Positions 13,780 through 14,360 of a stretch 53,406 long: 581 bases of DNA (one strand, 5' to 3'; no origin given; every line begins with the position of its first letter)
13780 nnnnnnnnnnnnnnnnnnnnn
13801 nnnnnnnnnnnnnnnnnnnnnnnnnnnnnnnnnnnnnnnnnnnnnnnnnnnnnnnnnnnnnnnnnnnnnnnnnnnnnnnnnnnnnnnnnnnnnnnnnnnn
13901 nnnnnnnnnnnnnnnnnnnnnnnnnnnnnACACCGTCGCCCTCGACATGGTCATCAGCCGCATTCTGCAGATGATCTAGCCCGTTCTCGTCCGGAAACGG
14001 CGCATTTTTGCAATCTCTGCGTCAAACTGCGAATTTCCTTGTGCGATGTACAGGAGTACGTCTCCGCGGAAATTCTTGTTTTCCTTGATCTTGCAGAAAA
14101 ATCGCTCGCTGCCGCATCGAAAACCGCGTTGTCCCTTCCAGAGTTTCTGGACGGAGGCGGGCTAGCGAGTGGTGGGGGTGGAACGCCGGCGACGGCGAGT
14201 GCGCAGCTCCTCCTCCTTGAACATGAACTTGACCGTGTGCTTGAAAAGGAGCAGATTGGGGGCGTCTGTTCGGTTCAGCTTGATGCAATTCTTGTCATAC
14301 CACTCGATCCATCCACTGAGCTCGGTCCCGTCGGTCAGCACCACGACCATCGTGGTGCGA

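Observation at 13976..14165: Element B2 exactly fills a convergent intergenic gap, and its CTAG target duplication provides the stop codons of both flanking genes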

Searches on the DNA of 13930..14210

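Call 22: search_rna_families(source=window, start=13930, end=14210, threshold=evalue, max_evalue=10, show_alignments=3)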
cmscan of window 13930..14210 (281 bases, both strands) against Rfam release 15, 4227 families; matches with E-value up to 10: 2.
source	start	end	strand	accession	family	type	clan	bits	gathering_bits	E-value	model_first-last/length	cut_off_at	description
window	14111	14195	-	RF01333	CRISPR-DR20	Gene; CRISPR;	-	13.4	42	6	1-36/36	no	CRISPR RNA direct repeat element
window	14131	14188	+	RF02207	WT1-AS_5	Gene; lncRNA;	-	11.1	80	2.5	1-79/79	no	WT1 antisense RNA conserved region 5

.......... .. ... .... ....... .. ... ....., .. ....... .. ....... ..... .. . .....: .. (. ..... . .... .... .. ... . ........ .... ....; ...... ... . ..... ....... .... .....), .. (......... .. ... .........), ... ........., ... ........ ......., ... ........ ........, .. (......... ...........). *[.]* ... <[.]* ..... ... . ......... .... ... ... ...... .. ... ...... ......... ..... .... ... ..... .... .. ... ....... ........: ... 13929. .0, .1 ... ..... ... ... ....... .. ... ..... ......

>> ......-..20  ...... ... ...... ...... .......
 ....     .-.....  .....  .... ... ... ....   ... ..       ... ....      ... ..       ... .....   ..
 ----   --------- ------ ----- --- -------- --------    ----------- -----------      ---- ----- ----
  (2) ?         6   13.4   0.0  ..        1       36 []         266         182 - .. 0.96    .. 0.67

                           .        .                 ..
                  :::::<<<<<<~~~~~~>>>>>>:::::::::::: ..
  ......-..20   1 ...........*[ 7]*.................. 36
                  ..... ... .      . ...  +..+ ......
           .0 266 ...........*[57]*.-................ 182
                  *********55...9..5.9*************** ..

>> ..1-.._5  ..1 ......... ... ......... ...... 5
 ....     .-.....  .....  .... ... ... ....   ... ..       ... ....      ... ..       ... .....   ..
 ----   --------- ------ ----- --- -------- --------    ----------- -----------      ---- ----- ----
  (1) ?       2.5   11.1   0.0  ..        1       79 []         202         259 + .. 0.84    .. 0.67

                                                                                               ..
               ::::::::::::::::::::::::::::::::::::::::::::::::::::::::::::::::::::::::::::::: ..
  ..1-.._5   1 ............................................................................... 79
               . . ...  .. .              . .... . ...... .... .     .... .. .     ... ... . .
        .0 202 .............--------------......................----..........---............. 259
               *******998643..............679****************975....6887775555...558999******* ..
